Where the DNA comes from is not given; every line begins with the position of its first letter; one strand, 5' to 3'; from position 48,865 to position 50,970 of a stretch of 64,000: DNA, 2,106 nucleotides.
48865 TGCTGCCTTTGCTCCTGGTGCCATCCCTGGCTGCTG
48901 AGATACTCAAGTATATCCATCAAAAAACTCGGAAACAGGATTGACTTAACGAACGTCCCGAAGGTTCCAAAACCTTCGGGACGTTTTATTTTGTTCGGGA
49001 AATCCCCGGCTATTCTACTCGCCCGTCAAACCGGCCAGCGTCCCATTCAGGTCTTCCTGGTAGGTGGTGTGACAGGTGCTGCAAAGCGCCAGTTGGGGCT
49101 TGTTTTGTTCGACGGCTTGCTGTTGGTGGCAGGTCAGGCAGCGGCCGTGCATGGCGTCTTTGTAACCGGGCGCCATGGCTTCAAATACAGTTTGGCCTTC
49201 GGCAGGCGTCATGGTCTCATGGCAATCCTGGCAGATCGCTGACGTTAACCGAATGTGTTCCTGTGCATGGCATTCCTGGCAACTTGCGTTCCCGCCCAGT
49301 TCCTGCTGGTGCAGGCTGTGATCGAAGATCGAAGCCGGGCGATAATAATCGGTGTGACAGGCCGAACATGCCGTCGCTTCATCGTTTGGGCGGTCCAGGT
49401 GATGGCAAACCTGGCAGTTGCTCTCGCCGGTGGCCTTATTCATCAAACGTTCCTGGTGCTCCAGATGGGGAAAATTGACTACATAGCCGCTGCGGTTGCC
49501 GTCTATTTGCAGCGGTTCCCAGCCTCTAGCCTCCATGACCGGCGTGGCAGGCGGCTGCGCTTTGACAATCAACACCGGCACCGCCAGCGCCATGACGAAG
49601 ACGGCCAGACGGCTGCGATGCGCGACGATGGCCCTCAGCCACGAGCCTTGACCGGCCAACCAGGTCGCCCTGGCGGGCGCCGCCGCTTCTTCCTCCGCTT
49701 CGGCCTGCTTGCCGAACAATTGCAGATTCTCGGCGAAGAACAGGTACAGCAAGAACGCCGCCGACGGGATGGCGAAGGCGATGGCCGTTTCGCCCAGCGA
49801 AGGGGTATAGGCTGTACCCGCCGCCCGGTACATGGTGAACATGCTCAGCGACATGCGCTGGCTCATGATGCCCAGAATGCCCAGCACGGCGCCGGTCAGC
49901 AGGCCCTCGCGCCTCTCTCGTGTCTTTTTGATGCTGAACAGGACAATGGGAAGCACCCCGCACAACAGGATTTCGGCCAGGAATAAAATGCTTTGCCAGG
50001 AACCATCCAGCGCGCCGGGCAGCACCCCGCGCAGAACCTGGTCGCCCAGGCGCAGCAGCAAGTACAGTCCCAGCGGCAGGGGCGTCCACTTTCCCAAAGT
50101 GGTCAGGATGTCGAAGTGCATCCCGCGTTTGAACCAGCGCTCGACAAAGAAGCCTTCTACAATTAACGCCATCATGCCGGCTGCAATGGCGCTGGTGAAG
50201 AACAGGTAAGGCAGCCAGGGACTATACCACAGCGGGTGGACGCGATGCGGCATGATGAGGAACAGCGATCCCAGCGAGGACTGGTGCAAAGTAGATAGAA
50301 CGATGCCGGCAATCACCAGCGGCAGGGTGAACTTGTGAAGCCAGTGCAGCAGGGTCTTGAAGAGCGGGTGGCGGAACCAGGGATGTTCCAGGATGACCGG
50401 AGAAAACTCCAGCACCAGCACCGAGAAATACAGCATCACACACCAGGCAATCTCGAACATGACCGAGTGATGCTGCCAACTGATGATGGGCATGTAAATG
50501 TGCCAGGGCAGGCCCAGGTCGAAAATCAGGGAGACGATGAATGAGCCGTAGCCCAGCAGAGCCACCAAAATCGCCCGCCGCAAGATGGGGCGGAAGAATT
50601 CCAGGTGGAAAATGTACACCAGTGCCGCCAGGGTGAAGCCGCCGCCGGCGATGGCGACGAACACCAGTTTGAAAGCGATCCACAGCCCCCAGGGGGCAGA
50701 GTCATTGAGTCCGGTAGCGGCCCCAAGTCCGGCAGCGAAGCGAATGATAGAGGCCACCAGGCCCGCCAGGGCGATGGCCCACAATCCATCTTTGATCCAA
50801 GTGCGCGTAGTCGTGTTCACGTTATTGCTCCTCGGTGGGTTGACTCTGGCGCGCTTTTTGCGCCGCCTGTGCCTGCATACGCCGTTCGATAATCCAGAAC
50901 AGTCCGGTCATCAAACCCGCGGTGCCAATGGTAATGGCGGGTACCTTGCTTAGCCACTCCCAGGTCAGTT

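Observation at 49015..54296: Convergent second DsrMK-like operon (XRE-cupin regulator then HdrD-like, NarI-like, FeS, NrfD::hexaheme cyt c), a rearranged DsrMKJOP/Hmc-type complex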

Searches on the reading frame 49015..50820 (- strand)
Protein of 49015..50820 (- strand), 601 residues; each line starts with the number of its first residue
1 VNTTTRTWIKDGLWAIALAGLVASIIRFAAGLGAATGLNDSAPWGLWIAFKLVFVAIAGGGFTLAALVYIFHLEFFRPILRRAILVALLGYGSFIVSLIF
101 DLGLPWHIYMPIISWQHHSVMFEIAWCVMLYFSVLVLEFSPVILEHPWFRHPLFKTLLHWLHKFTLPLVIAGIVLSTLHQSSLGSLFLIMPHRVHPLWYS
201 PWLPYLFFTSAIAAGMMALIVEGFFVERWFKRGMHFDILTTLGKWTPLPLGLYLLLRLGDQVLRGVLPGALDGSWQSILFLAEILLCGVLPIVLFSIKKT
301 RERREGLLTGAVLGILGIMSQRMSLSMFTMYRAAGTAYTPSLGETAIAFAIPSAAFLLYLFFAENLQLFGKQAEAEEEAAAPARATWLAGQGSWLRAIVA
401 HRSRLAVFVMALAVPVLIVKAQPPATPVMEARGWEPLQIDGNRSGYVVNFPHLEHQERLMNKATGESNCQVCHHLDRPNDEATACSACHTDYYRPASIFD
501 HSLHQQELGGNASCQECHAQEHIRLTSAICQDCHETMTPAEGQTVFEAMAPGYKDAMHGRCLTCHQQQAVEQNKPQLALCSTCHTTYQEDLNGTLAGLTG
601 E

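Call 4: search_protein_families(library=pfam, proteins=[window:49015-50820:-], max_evalue=0.01)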
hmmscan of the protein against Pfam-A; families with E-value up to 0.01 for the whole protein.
window:49015-50820:- (601 aa): 4 families
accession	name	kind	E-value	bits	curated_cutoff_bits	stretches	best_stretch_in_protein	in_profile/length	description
PF03916.19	NrfD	-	1.6e-20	74.4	25.8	1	37-325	4-304/313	Polysulphide reductase, NrfD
PF02085.21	Cytochrom_CIII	-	3e-13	50.4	22.9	2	497-584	21-101/101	Class III cytochrome C family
PF14522.11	Cytochrome_C7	-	5.5e-06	26.6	24.8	0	519-585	5-67/67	Cytochrome c7 and related cytochrome c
PF14537.11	Cytochrom_c3_2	-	9.6e-06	26.4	25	1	466-535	6-79/79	Cytochrome c3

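Call 5: search_protein_families(library=ncbifam, proteins=[window:49015-50820:-], max_evalue=0.01)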
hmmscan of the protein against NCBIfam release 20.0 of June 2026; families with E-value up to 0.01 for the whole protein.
window:49015-50820:- (601 aa): 6 families
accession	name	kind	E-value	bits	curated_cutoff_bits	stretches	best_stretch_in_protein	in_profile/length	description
NF045714.1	sulf_resp_HmcC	equivalog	5.2e-72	243.2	550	1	16-373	11-372/376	sulfate respiration complex protein HmcC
NF008133.1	PRK10881.1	equivalog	1.4e-68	232.2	450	1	16-364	22-369/377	Ni/Fe-hydrogenase cytochrome b subunit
NF041784.1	mnquin_red_QrcD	equivalog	5.4e-37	128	570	1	14-370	26-402/408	menaquinone reductase integral membrane subunit QrcD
NF045713.1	CxxCH_16_HmcA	equivalog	1.9e-05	23.4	400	1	511-585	472-539/541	sulfate respiration complex hexadecaheme cytochrome HmcA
TIGR03148.1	cyt_nit_nrfD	equivalog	0.00013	21.3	347.6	1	41-323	7-305/316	cytochrome c nitrite reductase subunit NrfD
NF045798.1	DsrP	equivalog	0.002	17.6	350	1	12-230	18-213/346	sulfate reduction electron transfer complex DsrMKJOP subunit DsrP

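Call 9: find_homologous_proteins(query=window:49015-50820:-, max_evalue=1e-10)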
Query window:49015-50820:- (601 aa): 5793 proteins with E <= 1e-10 among 8000 candidates; the best 120 are listed.
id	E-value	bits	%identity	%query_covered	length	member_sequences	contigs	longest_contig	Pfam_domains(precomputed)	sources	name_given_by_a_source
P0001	0.0e+0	1391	100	100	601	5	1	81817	PF14537.12,PF03916.20,PF02085.22,PF14522.12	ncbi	-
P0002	0.0e+0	1253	89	100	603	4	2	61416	PF14537.12,PF03916.20,PF02085.22,PF14522.12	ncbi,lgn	-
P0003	0.0e+0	1223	88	100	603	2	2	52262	PF03916.20,PF02085.22,PF14522.12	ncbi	-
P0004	0.0e+0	1165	83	100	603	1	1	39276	PF14537.12,PF03916.20,PF02085.22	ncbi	ncbi:MAG: NrfD/PsrC family molybdoenzyme membrane anchor subunit [Chloroflexota bacterium]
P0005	0.0e+0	1136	81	100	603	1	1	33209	PF14537.12,PF03916.20,PF02085.22,PF14522.12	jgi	-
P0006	0.0e+0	1127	80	100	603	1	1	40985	PF14537.12,PF03916.20,PF02085.22,PF14522.12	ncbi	ncbi:MAG: NrfD/PsrC family molybdoenzyme membrane anchor subunit [Chloroflexota bacterium]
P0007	0.0e+0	1106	78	100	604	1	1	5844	PF14537.12,PF03916.20,PF02085.22,PF14522.12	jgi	jgi:Ni/Fe-hydrogenase subunit HybB-like protein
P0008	0.0e+0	1100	78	100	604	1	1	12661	PF14537.12,PF03916.20,PF02085.22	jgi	-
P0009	0.0e+0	1098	77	100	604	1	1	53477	PF14537.12,PF03916.20,PF02085.22,PF14522.12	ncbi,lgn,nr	ncbi:MAG: polysulfide reductase NrfD [Anaerolineales bacterium]|nr:polysulfide reductase NrfD [Anaer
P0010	0.0e+0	1097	78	100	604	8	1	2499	PF14537.12,PF03916.20,PF02085.22,PF14522.12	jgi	-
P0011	0.0e+0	1083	78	100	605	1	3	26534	PF14537.12,PF03916.20,PF02085.22,PF14522.12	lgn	-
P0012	0.0e+0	1074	75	100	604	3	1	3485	PF14537.12,PF03916.20,PF02085.22,PF14522.12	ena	-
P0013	0.0e+0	1073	75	100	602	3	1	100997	PF14537.12,PF03916.20,PF02085.22,PF14522.12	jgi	jgi:Ni/Fe-hydrogenase subunit HybB-like protein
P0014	0.0e+0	1071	75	100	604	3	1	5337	PF14537.12,PF03916.20,PF02085.22,PF14522.12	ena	-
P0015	0.0e+0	1070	75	100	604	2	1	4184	PF14537.12,PF03916.20,PF02085.22,PF14522.12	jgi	-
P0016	0.0e+0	1068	76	100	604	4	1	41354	PF03916.20,PF02085.22,PF14522.12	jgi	jgi:Ni/Fe-hydrogenase subunit HybB-like protein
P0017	0.0e+0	1068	76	100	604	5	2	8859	PF14537.12,PF03916.20,PF02085.22,PF14522.12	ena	-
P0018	0.0e+0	1067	76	99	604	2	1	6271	PF03916.20,PF02085.22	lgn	-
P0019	0.0e+0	1065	75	100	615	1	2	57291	PF14537.12,PF03916.20,PF02085.22,PF14522.12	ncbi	-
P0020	0.0e+0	1062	75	100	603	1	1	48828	PF14537.12,PF03916.20,PF02085.22,PF14522.12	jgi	-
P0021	0.0e+0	1062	75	100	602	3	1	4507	PF14537.12,PF03916.20,PF02085.22,PF14522.12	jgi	jgi:Ni/Fe-hydrogenase subunit HybB-like protein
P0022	0.0e+0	1061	75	100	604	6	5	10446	PF14537.12,PF03916.20,PF02085.22,PF14522.12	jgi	jgi:Ni/Fe-hydrogenase subunit HybB-like protein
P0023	0.0e+0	1060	74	100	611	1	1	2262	PF14537.12,PF03916.20,PF02085.22,PF14522.12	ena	-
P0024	0.0e+0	1054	75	100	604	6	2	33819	PF14537.12,PF03916.20,PF02085.22,PF14522.12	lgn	-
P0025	0.0e+0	1052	75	100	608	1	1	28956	PF14537.12,PF03916.20,PF02085.22,PF14522.12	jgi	-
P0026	0.0e+0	1052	74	100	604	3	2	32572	PF14537.12,PF03916.20,PF02085.22,PF14522.12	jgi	jgi:Ni/Fe-hydrogenase subunit HybB-like protein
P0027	0.0e+0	1046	74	100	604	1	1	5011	PF14537.12,PF03916.20,PF02085.22,PF14522.12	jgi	-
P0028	0.0e+0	1044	74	100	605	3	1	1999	PF03916.20,PF02085.22,PF14522.12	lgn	-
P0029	0.0e+0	1044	74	100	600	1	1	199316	PF03916.20,PF02085.22,PF14522.12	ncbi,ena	-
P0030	0.0e+0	1043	73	100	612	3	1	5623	PF14537.12,PF03916.20,PF02085.22,PF14522.12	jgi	jgi:Ni/Fe-hydrogenase subunit HybB-like protein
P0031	0.0e+0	1043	73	100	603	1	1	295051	PF14537.12,PF03916.20,PF02085.22,PF14522.12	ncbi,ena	-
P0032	0.0e+0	1042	73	100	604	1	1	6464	PF14537.12,PF03916.20,PF02085.22,PF14522.12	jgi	jgi:Ni/Fe-hydrogenase subunit HybB-like protein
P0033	0.0e+0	1041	74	100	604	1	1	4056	PF03916.20,PF02085.22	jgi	jgi:Ni/Fe-hydrogenase subunit HybB-like protein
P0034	0.0e+0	1039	74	100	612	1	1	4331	PF03916.20,PF02085.22,PF14522.12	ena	-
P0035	0.0e+0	1038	73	100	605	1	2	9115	PF03916.20,PF02085.22,PF14522.12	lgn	-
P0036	0.0e+0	1034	73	100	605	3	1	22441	PF14537.12,PF03916.20,PF02085.22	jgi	-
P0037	0.0e+0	1028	72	100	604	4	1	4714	PF14537.12,PF03916.20,PF02085.22,PF14522.12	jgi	jgi:Ni/Fe-hydrogenase subunit HybB-like protein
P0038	0.0e+0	1022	73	100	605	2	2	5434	PF03916.20,PF02085.22,PF14522.12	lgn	-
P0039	0.0e+0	1014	71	100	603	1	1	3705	PF14537.12,PF03916.20,PF02085.22,PF14522.12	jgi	jgi:Ni/Fe-hydrogenase subunit HybB-like protein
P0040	0.0e+0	1011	73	100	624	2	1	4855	PF14537.12,PF03916.20,PF02085.22,PF14522.12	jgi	jgi:Ni/Fe-hydrogenase subunit HybB-like protein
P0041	6.1e-295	998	72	100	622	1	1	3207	PF03916.20,PF02085.22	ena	-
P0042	3.5e-294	995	74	97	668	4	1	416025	PF03916.20,PF02085.22,PF14522.12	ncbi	ncbi:MAG: NrfD/PsrC family molybdoenzyme membrane anchor subunit [Chloroflexota bacterium]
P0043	1.2e-293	993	71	100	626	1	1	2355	PF14537.12,PF03916.20,PF02085.22,PF14522.12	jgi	jgi:Ni/Fe-hydrogenase subunit HybB-like protein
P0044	4.1e-289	978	68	100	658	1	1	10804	PF03916.20,PF02085.22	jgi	jgi:Ni/Fe-hydrogenase subunit HybB-like protein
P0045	2.5e-286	969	69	100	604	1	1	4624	PF14537.12,PF03916.20,PF02085.22,PF14522.12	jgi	jgi:Ni/Fe-hydrogenase subunit HybB-like protein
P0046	1.6e-285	966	69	100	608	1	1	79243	PF14537.12,PF03916.20,PF02085.22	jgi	jgi:Ni/Fe-hydrogenase subunit HybB-like protein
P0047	1.6e-285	966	70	98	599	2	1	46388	PF14537.12,PF03916.20,PF02085.22,PF14522.12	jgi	-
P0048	3.0e-284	962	70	98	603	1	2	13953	PF14537.12,PF03916.20,PF02085.22,PF14522.12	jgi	jgi:Ni/Fe-hydrogenase subunit HybB-like protein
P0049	9.4e-284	961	69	100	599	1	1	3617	PF03916.20,PF02085.22,PF14522.12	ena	-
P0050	9.8e-284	961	71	97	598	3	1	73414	PF14537.12,PF03916.20,PF02085.22,PF14522.12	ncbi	ncbi:MAG: NrfD/PsrC family molybdoenzyme membrane anchor subunit [Chloroflexota bacterium]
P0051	1.2e-281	954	70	97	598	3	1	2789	PF14537.12,PF03916.20,PF02085.22,PF14522.12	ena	-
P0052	6.7e-280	948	68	100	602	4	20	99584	PF14537.12,PF03916.20,PF02085.22,PF14522.12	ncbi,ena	-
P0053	1.3e-279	947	70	98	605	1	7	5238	PF14537.12,PF03916.20,PF02085.22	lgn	-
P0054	1.6e-279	947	69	100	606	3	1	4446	PF14537.12,PF03916.20,PF02085.22,PF14522.12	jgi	-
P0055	5.9e-278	941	68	100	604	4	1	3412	PF14537.12,PF03916.20,PF02085.22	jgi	jgi:Ni/Fe-hydrogenase subunit HybB-like protein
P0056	2.8e-277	939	67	100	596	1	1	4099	PF14537.12,PF03916.20,PF02085.22,PF14522.12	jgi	-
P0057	7.2e-277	938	66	100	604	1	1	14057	PF03916.20,PF02085.22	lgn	-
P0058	2.0e-275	933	67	100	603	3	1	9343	PF14537.12,PF03916.20,PF02085.22,PF14522.12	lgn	-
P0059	2.9e-274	929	68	98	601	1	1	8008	PF14537.12,PF03916.20,PF02085.22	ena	-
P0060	3.9e-273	926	67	100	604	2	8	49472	PF14537.12,PF03916.20,PF02085.22,PF14522.12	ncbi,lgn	-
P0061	5.3e-273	925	66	98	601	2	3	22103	PF14537.12,PF03916.20,PF02085.22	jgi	jgi:Ni/Fe-hydrogenase subunit HybB-like protein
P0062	1.5e-272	924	66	99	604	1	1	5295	PF03916.20,PF02085.22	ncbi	ncbi:MAG: NrfD/PsrC family molybdoenzyme membrane anchor subunit [Chloroflexota bacterium]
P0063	2.5e-270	916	67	98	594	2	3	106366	PF03916.20,PF02085.22,PF14522.12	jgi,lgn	-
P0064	3.7e-268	909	67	99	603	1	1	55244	PF14537.12,PF03916.20,PF02085.22,PF14522.12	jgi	-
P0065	8.4e-268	908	64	100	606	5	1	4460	PF03916.20,PF02085.22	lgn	-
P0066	2.0e-265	900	69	95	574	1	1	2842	PF14537.12,PF03916.20,PF02085.22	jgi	jgi:Ni/Fe-hydrogenase subunit HybB-like protein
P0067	2.5e-265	900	66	100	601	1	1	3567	PF14537.12,PF03916.20,PF02085.22,PF14522.12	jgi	jgi:Ni/Fe-hydrogenase subunit HybB-like protein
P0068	1.5e-264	897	65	100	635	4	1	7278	PF14537.12,PF03916.20,PF02085.22,PF14522.12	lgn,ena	-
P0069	1.1e-256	871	65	99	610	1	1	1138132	PF14537.12,PF03916.20,PF02085.22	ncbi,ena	-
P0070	3.3e-255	866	64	99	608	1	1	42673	PF14537.12,PF03916.20,PF02085.22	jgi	-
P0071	9.5e-255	865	64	99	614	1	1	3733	PF14537.12,PF03916.20,PF02085.22,PF14522.12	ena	-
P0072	1.4e-254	864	63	100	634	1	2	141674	PF14537.12,PF03916.20,PF02085.22,PF14522.12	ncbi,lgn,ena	-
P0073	8.7e-253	858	65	98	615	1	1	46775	PF14537.12,PF03916.20,PF02085.22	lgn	-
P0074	5.3e-252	856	64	99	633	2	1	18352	PF03916.20,PF02085.22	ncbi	-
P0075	1.5e-251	854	63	99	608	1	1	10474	PF03916.20,PF02085.22,PF14522.12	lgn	-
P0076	6.8e-251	852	65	98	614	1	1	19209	PF14537.12,PF03916.20,PF02085.22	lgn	-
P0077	2.8e-247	840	62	99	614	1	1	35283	PF14537.12,PF03916.20,PF02085.22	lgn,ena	-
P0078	1.4e-246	838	62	100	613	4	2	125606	PF03916.20,PF02085.22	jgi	jgi:Ni/Fe-hydrogenase subunit HybB-like protein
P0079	3.2e-246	837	63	99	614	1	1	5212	PF14537.12,PF03916.20,PF02085.22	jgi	jgi:Ni/Fe-hydrogenase subunit HybB-like protein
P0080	2.1e-245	834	63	98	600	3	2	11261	PF14537.12,PF03916.20,PF02085.22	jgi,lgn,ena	-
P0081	1.0e-243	828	62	100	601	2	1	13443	PF14537.12,PF03916.20,PF02085.22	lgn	-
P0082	1.7e-243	828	62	100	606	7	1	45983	PF14537.12,PF03916.20,PF02085.22,PF14522.12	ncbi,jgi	jgi:Ni/Fe-hydrogenase subunit HybB-like protein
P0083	2.0e-242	824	62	99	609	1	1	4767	PF03916.20,PF02085.22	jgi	jgi:Ni/Fe-hydrogenase subunit HybB-like protein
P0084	4.1e-239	813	70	82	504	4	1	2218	PF14537.12,PF03916.20,PF02085.22,PF14522.12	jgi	jgi:hypothetical protein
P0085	3.8e-238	810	61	99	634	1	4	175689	PF14537.12,PF03916.20,PF02085.22,PF14522.12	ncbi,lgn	-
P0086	8.6e-238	809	75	79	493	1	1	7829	PF03916.20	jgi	-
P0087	1.3e-236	805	61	98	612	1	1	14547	PF14537.12,PF03916.20,PF02085.22,PF14522.12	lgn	-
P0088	6.5e-236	803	60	99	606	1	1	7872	PF14537.12,PF03916.20,PF02085.22,PF14522.12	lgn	-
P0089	1.9e-233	794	61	97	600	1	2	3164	PF03916.20,PF02085.22,PF14522.12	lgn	-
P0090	3.2e-233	794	61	99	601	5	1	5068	PF14537.12,PF03916.20,PF02085.22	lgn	-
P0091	1.6e-232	791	62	99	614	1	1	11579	PF03916.20,PF02085.22,PF14522.12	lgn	-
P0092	8.4e-232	789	59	98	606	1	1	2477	PF03916.20,PF02085.22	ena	-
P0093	3.2e-231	787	60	98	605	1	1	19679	PF03916.20,PF02085.22,PF14522.12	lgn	-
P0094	6.7e-231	786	62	94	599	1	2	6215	PF14537.12,PF03916.20,PF02085.22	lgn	-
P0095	8.8e-231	786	62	97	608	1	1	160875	PF03916.20,PF02085.22,PF14522.12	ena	-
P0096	1.0e-230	785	60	100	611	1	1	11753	PF14537.12,PF03916.20,PF02085.22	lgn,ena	-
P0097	1.0e-230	785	61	98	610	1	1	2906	PF14537.12,PF03916.20,PF02085.22,PF14522.12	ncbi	-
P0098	2.7e-230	784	60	97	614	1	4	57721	PF03916.20,PF02085.22,PF14522.12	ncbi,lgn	-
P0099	7.2e-229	779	60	98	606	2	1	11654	PF14537.12,PF03916.20,PF02085.22,PF14522.12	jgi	jgi:Ni/Fe-hydrogenase subunit HybB-like protein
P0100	4.3e-227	773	59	99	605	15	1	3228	PF03916.20,PF02085.22,PF14522.12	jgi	jgi:Ni/Fe-hydrogenase subunit HybB-like protein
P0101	5.7e-227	773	59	98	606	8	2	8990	PF03916.20,PF02085.22,PF14522.12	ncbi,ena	-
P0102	7.6e-227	773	60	96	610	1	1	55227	PF14537.12,PF03916.20,PF02085.22,PF14522.12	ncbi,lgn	-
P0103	3.6e-226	770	61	98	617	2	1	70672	PF14537.12,PF03916.20,PF02085.22,PF14522.12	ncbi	-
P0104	9.3e-226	769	60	98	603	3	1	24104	PF14537.12,PF03916.20,PF02085.22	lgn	-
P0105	2.6e-225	768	58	99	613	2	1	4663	PF03916.20,PF02085.22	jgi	jgi:Ni/Fe-hydrogenase subunit HybB-like protein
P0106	7.4e-225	766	57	98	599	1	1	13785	PF03916.20,PF02085.22,PF14522.12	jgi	-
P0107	5.7e-224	763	59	99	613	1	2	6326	PF14537.12,PF03916.20,PF02085.22,PF14522.12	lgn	-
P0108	1.7e-223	762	59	97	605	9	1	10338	PF03916.20,PF02085.22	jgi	jgi:Ni/Fe-hydrogenase subunit HybB-like protein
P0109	1.9e-223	761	60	98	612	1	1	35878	PF03916.20,PF02085.22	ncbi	-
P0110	5.7e-223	760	60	98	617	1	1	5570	PF14537.12,PF03916.20,PF02085.22,PF14522.12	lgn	-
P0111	1.3e-222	759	58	98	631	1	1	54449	PF14537.12,PF03916.20,PF02085.22,PF14522.12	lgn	-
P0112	1.3e-222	759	56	99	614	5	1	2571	PF03916.20,PF02085.22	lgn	-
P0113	6.7e-222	756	59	98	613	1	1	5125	PF03916.20,PF02085.22,PF14522.12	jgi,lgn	jgi:Ni/Fe-hydrogenase subunit HybB-like protein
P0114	6.7e-222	756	58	99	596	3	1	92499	PF14537.12,PF03916.20,PF02085.22,PF14522.12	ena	-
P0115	2.7e-221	754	59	99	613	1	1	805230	PF03916.20,PF02085.22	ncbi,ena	-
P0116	2.9e-221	754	57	98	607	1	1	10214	PF14537.12,PF03916.20,PF02085.22,PF14522.12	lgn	-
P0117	3.5e-221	754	59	97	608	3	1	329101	PF03916.20,PF02085.22,PF14522.12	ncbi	-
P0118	6.0e-221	753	55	98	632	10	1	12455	PF03916.20,PF02085.22,PF14522.12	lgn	-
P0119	1.2e-220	752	57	97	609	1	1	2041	PF14537.12,PF03916.20,PF02085.22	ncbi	-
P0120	3.5e-220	751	56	97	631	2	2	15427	PF03916.20,PF02085.22,PF14522.12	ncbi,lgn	-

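Call 11: find_related_loci(query=window:49015-50820:-, collection=genome_contigs, flank=8000)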
Query window:49015-50820:- (601 aa) in genome_contigs; peptide patterns used: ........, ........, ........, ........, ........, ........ (x = any residue, [..] = any of these).
175 stretches matched a pattern; 44 encode a relative of the query (tblastn E <= 1e-3); 41 distinct loci.
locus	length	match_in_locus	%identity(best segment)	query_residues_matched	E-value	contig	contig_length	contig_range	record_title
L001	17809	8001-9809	89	1-601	0e+0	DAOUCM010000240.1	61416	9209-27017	MAG TPA_asm: Anaerolineales bacterium isolate H81_821 248091, whole genome shotgun sequence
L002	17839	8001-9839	73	1-601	0e+0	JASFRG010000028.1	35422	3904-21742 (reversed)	MAG: Anaerolineales bacterium isolate D1103M02metaG_Bin_1243 D1103M02metaG_FD_scaffold_96_c1, whole genome shotgun seque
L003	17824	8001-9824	75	1-599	0e+0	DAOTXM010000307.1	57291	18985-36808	MAG TPA_asm: Anaerolineales bacterium isolate H21_254 k133_1531548, whole genome shotgun sequence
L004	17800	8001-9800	74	1-601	0e+0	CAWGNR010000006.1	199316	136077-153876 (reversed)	MAG: uncultured Chloroflexia bacterium isolate MFD05684.bin.1.47 genome assembly, contig: contig_25414, whole genome sho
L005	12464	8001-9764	74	1-585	0e+0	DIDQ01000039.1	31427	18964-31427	MAG TPA_asm: Anaerolineales bacterium UBA5796 UBA5796_contig_955, whole genome shotgun sequence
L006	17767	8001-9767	74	1-585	0e+0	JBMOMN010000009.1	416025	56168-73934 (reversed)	MAG: Chloroflexota bacterium isolate Betzabe_MAG051 MAG051_9, whole genome shotgun sequence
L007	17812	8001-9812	66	1-601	0e+0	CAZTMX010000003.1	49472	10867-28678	MAG TPA_asm: uncultured Anaerolineaceae bacterium isolate binchicken_co22_211 genome assembly, contig: NODE_761_length_4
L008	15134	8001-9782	70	1-590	0e+0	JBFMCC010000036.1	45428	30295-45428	MAG: Chloroflexota bacterium isolate MAG181 MAG181_36, whole genome shotgun sequence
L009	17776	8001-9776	70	1-590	0e+0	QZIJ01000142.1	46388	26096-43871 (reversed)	MAG: Anaerolineaceae bacterium isolate SURF_68 contig-100_1097_length_46388_read_count_196250, whole genome shotgun sequ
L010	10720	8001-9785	71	1-590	0e+0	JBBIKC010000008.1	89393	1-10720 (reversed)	MAG: Chloroflexota bacterium isolate BR2S70218_bin_177 NODE_117_length_89393_cov_10.708948, whole genome shotgun sequenc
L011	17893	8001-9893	63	1-598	0e+0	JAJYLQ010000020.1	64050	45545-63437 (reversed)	MAG: Chloroflexi bacterium isolate DBS2-1.bin85 NODE_743_length_64050_cov_7.761729, whole genome shotgun sequence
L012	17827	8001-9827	62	1-601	0e+0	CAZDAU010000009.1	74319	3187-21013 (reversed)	MAG TPA_asm: uncultured Anaerolinea sp. isolate binchicken_co274_325 genome assembly, contig: NODE_910_length_74319_cov_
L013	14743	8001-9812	61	1-596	0e+0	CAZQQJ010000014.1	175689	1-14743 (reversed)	MAG TPA_asm: uncultured Anaerolinea sp. isolate SRP278314_co2_69 genome assembly, contig: NODE_127_length_175689_cov_36.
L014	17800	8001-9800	65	1-592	0e+0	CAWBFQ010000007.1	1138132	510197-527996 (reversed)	MAG: uncultured Chloroflexia bacterium isolate MFD04716.bin.2.296 genome assembly, contig: contig_26597, whole genome sh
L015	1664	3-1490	69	99-590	0e+0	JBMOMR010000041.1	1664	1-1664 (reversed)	MAG: Chloroflexota bacterium isolate Betzabe_MAG055 MAG055_41, whole genome shotgun sequence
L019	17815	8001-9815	59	4-598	0e+0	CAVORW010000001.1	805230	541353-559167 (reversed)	MAG: uncultured Chloroflexia bacterium isolate MFD09964.bin.2.12 genome assembly, contig: contig_17741, whole genome sho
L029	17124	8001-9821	57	4-600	0e+0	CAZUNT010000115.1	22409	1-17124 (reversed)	MAG TPA_asm: uncultured Caldilineaceae bacterium isolate binchicken_co7_199 genome assembly, contig: NODE_3386_length_22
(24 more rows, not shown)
